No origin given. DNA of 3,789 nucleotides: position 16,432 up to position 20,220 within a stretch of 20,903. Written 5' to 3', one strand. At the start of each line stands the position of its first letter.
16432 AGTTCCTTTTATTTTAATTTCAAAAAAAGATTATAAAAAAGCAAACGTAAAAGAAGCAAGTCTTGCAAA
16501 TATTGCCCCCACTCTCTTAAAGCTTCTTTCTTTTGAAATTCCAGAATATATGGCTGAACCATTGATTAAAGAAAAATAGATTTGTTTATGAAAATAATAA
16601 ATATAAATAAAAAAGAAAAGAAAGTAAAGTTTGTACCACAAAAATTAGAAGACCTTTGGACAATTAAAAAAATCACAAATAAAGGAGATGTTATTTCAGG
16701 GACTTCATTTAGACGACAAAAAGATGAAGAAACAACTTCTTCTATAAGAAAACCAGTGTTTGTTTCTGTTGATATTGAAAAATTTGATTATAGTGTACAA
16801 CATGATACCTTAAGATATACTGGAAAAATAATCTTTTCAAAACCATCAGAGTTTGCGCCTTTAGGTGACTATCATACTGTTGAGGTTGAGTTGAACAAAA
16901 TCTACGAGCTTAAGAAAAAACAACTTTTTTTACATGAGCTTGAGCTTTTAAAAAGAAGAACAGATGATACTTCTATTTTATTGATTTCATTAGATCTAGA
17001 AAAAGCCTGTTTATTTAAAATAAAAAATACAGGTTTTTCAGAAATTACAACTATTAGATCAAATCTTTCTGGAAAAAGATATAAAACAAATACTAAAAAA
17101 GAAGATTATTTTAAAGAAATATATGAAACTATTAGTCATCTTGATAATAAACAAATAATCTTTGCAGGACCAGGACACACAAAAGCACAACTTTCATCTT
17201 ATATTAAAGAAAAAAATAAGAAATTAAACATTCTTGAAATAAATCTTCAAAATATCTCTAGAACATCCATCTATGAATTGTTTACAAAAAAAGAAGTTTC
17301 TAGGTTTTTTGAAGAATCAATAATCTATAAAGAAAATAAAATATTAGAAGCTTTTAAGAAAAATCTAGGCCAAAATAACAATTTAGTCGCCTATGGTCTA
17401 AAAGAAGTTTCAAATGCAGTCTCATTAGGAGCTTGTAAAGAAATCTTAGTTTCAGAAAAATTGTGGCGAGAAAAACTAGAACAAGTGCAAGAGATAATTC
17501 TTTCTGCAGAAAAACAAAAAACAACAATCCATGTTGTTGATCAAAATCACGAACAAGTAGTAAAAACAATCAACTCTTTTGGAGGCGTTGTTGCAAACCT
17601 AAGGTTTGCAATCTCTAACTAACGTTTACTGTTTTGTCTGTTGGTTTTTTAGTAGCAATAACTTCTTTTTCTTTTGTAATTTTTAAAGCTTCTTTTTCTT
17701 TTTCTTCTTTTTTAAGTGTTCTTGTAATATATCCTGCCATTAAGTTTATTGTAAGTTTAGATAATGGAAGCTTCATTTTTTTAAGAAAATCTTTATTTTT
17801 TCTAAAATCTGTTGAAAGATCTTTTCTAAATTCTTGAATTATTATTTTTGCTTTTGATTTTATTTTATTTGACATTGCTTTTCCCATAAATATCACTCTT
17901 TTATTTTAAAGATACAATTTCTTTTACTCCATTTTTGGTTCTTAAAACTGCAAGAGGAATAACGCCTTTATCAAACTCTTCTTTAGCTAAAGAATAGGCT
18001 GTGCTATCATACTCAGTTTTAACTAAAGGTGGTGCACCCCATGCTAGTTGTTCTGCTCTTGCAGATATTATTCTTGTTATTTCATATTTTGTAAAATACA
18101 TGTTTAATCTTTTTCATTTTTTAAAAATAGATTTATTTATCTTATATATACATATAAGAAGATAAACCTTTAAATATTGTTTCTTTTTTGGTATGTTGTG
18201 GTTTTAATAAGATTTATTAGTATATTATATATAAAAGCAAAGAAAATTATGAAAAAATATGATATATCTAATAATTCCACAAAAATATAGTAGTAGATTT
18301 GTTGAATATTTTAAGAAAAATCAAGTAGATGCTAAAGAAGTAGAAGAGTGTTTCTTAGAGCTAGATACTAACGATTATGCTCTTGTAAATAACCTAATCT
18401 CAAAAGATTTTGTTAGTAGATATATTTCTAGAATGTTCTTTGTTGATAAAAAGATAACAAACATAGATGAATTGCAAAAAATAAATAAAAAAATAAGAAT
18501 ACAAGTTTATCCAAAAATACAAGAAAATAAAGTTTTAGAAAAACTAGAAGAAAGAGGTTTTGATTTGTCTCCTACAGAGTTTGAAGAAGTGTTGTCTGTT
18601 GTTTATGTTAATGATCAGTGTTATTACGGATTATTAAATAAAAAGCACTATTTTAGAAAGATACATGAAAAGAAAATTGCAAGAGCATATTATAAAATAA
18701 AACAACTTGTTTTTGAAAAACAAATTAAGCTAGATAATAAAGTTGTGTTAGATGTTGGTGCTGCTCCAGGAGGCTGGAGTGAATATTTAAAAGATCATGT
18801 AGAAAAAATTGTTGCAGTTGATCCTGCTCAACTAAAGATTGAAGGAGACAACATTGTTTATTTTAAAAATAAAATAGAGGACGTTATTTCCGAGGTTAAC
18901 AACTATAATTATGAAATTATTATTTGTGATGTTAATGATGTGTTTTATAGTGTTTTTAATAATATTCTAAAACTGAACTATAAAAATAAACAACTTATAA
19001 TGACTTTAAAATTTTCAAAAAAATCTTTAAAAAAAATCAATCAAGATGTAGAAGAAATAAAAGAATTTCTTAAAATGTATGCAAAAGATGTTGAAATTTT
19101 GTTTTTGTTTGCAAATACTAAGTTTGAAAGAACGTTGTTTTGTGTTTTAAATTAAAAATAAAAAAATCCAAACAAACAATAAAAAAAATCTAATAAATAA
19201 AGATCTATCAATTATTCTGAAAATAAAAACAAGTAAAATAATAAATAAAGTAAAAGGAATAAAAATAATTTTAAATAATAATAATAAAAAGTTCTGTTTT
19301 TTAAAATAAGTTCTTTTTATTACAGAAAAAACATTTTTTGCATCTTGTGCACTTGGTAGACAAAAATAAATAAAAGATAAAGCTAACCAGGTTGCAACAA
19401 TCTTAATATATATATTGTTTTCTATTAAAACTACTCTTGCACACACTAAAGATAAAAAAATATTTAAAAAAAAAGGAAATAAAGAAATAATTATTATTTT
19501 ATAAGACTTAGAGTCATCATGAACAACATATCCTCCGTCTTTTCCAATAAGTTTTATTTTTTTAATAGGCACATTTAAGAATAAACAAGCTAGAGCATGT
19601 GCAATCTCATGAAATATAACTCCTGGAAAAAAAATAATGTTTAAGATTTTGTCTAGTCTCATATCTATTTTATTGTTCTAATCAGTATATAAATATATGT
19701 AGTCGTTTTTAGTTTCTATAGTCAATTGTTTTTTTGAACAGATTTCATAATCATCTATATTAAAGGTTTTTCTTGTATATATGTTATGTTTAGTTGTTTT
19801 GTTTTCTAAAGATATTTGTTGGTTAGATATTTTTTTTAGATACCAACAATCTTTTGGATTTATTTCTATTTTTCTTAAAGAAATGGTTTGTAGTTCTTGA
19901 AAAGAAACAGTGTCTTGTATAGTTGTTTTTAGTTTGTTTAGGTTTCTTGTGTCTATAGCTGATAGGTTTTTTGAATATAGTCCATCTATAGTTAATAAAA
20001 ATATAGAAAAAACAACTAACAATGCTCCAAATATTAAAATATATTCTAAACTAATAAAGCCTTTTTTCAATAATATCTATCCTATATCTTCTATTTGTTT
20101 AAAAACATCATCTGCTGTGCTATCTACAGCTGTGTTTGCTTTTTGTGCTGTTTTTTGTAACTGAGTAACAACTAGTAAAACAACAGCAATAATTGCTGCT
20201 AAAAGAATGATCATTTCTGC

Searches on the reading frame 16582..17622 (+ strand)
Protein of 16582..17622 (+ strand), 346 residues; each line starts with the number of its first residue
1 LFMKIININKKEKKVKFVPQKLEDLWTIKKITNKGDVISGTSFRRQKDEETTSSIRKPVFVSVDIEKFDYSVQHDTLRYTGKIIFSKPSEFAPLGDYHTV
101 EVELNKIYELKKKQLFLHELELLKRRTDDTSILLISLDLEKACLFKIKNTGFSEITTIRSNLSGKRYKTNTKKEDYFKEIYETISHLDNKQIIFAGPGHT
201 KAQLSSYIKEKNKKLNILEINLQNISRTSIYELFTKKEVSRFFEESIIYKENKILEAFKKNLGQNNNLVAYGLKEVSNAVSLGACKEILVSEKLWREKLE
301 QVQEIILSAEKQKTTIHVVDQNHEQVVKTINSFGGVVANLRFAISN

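Call 6: search_protein_families(library=pfam, proteins=[window:16582-17622:+], max_evalue=0.01)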
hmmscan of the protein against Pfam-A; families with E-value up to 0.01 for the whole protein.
window:16582-17622:+ (346 aa): 4 families
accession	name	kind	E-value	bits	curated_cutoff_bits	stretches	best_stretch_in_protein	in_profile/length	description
PF03463.20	eRF1_1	-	2.3e-17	63.5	23.8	1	3-123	1-119/123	eRF1 domain 1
PF03465.20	eRF1_3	-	1.9e-15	57.7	25.8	1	249-344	2-106/106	eRF1 domain 3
PF03464.20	eRF1_2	-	0.0014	19.4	27.1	1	137-233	7-123/133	eRF1 domain 2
PF11979.13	SARA_C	-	0.0091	15.4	25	0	288-332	62-106/353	Smad anchor for receptor activation-like, C-terminal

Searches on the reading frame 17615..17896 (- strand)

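Call 6: search_protein_families(library=pfam, proteins=[window:17615-17896:-], max_evalue=0.01)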
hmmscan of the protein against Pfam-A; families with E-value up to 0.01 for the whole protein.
window:17615-17896:- (93 aa): 1 family
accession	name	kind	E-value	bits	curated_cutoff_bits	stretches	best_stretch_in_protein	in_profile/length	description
PF00833.23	Ribosomal_S17e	-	4.9e-08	33.4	22.8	1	4-70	1-70/122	Ribosomal S17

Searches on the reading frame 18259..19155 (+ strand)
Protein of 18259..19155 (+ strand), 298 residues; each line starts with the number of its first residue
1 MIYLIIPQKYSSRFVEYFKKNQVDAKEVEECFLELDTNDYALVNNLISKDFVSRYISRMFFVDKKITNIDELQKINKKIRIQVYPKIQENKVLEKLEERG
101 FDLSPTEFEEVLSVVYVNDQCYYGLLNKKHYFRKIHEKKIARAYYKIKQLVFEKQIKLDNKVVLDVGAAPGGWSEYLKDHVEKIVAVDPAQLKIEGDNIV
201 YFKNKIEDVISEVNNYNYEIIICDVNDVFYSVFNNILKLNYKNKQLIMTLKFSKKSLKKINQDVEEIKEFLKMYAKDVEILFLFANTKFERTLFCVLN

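Call 6: search_protein_families(library=pfam, proteins=[window:18259-19155:+], max_evalue=0.01)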
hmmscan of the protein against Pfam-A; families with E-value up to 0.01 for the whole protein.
window:18259-19155:+ (298 aa): 2 families
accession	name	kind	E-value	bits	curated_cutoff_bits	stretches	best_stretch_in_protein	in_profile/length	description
PF01728.25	FtsJ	-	6.9e-13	49.3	24.1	1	141-256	3-132/181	FtsJ-like methyltransferase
PF13489.12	Methyltransf_23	-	0.00013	22.2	27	1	146-207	11-70/164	Methyltransferase domain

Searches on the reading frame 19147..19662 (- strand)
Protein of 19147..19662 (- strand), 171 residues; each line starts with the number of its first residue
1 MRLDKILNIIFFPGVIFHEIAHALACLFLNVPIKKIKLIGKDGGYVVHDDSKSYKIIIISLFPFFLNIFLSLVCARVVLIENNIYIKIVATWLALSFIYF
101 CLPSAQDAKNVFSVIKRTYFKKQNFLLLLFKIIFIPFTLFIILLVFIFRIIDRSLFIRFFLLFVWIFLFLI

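Call 6: search_protein_families(library=pfam, proteins=[window:19147-19662:-], max_evalue=0.01)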
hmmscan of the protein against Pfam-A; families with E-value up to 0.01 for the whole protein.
window:19147-19662:- (171 aa): 1 family
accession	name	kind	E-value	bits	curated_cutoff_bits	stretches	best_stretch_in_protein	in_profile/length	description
PF13398.12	Peptidase_M50B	-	3.7e-05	24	26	1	14-112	24-119/201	Peptidase M50B-like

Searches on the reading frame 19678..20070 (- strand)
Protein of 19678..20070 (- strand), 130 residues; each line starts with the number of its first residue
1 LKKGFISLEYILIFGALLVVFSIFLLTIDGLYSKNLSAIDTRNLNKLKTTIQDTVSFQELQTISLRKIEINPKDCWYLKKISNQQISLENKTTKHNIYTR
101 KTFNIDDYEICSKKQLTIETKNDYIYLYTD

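Call 6: search_protein_families(library=pfam, proteins=[window:19678-20070:-], max_evalue=0.01)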
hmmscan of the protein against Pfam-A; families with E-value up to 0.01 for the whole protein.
window:19678-20070:- (130 aa): 1 family
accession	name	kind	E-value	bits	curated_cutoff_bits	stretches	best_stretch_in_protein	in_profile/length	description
PF04021.17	Class_IIIsignal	-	0.00084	19.6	23.7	1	3-25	2-24/27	Class III signal peptide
